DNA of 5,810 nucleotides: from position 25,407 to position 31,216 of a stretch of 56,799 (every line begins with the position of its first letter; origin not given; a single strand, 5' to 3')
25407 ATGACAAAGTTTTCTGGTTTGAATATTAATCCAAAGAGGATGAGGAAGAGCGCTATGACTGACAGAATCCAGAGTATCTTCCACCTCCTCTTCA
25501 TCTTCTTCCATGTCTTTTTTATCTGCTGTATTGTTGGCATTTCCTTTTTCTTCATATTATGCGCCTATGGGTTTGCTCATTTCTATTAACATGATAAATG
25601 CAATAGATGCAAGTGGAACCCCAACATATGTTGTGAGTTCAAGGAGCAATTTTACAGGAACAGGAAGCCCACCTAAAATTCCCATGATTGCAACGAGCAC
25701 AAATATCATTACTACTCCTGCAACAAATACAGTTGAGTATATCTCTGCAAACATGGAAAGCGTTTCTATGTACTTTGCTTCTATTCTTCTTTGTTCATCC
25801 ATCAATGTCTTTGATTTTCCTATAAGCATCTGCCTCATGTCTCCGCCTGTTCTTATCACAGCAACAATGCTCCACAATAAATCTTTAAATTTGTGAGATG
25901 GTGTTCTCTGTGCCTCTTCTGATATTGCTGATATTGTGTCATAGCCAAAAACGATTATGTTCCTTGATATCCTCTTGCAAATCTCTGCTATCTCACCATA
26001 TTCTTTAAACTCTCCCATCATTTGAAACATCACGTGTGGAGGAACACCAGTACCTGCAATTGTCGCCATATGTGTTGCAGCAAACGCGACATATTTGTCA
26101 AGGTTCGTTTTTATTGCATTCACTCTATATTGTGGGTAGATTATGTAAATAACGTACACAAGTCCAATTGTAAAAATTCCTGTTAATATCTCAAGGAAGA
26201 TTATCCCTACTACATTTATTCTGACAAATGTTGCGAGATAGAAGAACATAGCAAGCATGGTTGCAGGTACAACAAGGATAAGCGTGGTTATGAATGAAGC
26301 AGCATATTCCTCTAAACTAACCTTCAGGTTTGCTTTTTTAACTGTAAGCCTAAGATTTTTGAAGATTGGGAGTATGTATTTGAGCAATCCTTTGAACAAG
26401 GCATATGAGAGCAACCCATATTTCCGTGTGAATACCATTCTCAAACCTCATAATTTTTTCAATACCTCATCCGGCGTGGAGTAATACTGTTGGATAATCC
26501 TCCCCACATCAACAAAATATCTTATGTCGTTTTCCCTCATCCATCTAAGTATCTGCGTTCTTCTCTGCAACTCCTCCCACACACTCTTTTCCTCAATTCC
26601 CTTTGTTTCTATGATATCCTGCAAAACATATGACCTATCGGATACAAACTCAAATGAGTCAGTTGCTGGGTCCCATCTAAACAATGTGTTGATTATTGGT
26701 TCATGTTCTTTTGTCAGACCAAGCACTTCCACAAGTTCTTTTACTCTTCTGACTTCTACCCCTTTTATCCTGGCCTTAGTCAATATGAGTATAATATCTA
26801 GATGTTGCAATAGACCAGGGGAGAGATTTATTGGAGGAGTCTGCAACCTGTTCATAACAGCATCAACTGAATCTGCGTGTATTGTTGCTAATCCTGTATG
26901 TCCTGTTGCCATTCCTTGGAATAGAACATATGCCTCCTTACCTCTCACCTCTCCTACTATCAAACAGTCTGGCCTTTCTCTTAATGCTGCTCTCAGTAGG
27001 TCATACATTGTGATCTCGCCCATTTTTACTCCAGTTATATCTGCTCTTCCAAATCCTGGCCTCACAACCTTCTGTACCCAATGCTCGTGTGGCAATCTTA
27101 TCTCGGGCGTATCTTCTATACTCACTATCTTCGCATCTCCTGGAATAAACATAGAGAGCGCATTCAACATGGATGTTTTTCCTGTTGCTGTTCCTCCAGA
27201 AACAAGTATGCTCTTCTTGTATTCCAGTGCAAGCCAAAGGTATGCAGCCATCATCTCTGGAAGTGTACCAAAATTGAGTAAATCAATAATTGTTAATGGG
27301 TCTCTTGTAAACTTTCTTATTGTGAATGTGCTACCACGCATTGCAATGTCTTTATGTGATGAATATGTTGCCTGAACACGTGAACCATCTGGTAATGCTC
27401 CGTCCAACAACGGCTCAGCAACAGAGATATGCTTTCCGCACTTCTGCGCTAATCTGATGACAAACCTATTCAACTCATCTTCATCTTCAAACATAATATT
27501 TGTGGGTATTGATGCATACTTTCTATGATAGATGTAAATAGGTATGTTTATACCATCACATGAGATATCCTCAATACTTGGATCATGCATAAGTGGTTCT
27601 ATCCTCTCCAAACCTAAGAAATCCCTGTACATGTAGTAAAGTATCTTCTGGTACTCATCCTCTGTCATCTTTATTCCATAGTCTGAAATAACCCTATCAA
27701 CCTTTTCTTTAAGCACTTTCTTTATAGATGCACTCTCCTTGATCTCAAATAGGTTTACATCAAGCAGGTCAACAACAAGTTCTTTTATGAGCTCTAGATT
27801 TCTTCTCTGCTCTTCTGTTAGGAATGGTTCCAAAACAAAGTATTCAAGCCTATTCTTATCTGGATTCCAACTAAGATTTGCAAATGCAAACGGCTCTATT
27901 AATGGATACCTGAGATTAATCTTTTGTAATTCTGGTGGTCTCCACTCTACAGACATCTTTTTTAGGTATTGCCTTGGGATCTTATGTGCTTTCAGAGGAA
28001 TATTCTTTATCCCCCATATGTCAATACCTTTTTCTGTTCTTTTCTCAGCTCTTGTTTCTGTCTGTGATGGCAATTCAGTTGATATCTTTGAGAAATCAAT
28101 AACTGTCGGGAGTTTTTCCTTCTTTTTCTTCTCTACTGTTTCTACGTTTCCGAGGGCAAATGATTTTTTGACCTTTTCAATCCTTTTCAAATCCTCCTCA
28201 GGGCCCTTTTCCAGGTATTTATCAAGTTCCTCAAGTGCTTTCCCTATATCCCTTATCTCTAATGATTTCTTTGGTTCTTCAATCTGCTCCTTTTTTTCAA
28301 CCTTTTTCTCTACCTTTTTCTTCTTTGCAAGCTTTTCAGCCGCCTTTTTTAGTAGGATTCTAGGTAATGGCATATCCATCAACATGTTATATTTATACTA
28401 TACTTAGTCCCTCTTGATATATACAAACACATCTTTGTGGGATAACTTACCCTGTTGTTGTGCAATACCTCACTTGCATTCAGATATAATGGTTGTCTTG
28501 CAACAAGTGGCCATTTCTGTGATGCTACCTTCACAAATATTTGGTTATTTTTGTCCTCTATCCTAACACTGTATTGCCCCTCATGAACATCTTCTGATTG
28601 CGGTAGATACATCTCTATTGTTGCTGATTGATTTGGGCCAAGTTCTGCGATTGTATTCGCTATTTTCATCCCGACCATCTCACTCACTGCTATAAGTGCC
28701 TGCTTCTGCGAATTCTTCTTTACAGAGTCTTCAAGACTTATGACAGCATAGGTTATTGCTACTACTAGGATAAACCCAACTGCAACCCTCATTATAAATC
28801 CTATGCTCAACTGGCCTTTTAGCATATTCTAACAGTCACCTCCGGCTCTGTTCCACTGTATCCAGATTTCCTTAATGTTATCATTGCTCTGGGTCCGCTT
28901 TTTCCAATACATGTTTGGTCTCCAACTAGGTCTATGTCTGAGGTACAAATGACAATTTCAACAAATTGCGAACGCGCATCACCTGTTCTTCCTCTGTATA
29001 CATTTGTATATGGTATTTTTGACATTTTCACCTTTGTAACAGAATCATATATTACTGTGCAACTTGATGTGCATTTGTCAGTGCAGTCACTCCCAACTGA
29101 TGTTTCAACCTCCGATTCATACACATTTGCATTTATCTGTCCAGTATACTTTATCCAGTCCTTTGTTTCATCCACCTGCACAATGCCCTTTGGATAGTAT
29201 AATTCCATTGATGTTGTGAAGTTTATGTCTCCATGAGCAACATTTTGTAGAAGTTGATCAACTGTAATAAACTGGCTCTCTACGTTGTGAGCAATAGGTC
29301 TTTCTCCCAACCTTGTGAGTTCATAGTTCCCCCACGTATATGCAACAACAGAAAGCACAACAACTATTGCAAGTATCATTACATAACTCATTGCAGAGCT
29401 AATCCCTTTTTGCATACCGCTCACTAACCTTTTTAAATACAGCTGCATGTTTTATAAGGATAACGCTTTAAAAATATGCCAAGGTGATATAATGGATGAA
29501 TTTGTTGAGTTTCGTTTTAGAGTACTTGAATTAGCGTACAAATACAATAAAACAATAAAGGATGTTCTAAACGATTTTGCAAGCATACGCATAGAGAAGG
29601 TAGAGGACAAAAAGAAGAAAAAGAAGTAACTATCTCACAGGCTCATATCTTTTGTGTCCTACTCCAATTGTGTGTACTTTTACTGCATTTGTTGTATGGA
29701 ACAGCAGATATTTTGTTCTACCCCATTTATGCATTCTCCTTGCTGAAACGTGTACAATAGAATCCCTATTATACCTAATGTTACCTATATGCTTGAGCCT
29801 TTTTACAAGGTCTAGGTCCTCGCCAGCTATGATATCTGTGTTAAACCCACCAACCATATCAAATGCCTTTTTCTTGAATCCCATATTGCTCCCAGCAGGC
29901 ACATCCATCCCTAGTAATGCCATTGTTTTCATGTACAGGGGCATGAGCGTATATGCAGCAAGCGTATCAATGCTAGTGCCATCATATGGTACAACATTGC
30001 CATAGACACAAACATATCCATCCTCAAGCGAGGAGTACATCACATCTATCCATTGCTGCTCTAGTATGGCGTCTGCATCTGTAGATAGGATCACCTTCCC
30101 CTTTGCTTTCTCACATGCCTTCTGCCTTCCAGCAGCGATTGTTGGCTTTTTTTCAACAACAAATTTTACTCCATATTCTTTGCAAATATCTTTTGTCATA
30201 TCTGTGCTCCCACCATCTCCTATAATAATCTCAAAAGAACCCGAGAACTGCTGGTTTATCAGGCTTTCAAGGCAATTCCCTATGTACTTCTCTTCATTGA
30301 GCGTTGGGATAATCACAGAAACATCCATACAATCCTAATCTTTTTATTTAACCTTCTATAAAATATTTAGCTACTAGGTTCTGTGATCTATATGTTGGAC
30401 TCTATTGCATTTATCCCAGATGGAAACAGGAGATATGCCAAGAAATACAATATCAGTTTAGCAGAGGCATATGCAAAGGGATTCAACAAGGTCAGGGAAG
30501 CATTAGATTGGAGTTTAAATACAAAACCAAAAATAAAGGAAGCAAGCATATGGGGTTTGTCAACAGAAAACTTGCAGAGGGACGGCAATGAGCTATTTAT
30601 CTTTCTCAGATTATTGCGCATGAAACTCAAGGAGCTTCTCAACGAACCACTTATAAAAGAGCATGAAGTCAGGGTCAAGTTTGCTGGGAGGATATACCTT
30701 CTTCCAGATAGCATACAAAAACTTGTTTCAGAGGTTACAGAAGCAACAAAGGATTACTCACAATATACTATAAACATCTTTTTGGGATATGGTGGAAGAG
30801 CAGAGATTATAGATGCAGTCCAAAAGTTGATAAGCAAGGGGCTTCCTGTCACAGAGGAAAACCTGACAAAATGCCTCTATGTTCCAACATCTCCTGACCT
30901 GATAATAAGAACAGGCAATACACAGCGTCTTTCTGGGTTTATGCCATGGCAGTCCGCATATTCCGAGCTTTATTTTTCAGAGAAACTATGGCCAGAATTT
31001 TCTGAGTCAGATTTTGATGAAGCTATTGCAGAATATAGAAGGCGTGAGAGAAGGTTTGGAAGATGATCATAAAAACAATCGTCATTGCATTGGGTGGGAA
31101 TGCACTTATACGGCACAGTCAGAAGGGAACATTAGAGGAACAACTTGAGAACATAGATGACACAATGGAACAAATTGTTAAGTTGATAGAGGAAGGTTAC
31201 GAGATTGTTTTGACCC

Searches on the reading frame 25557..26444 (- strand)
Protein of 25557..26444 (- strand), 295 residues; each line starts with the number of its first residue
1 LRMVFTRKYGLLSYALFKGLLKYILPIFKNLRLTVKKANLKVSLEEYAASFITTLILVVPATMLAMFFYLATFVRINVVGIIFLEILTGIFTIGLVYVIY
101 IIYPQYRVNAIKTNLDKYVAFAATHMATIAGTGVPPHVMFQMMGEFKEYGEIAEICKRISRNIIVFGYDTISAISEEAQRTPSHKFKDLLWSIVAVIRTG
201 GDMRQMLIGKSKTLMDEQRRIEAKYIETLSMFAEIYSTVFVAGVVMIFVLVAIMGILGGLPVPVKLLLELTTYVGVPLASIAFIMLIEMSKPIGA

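Call 5: search_protein_families(library=pfam, proteins=[window:25557-26444:-], max_evalue=0.01)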
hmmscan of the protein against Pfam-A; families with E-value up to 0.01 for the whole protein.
window:25557-26444:- (295 aa): 1 family
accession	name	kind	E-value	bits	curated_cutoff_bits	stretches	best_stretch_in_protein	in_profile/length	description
PF00482.28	T2SSF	-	5.1e-15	56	25.2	1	123-250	2-124/125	Type II secretion system (T2SS), protein F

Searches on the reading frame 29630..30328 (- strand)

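Call 5: search_protein_families(library=pfam, proteins=[window:29630-30328:-], max_evalue=0.01)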
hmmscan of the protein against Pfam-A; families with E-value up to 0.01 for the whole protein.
window:29630-30328:- (232 aa): 6 families
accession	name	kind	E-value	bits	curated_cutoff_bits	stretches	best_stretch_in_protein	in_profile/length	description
PF00535.33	Glycos_transf_2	-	2.4e-28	99.6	23.3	1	4-156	1-164/168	Glycosyl transferase family 2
PF13641.12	Glyco_tranf_2_3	-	7e-11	43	27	1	3-180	3-196/230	Glycosyltransferase like family 2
PF10111.15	Glyco_tranf_2_2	-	3.8e-08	33.6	27.3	1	4-90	1-95/276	Glycosyltransferase like family 2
PF13506.12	Glyco_transf_21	-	4.4e-07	30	21.7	1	70-164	24-122/174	Glycosyl transferase family 21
PF13632.12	Glyco_trans_2_3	-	0.0015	18.8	27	1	80-187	2-116/198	Glycosyl transferase family group 2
PF02709.20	Glyco_transf_7C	-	0.0028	17.7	23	1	145-182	20-59/78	N-terminal domain of galactosyltransferase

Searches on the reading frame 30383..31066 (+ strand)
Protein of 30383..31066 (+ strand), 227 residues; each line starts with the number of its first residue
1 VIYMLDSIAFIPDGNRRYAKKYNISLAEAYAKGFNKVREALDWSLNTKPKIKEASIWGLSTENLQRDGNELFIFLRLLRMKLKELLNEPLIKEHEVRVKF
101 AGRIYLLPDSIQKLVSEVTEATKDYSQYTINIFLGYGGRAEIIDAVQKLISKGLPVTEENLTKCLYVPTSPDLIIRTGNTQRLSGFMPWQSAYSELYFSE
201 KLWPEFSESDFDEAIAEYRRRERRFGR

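Call 31: search_protein_families(library=pfam, proteins=[window:30383-31066:+], max_evalue=0.001)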
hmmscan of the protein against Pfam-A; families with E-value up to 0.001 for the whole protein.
window:30383-31066:+ (227 aa): 1 family
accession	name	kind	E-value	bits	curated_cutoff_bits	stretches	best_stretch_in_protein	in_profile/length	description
PF01255.24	Prenyltransf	-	1.9e-61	207.8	27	1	11-226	1-219/219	Putative undecaprenyl diphosphate synthase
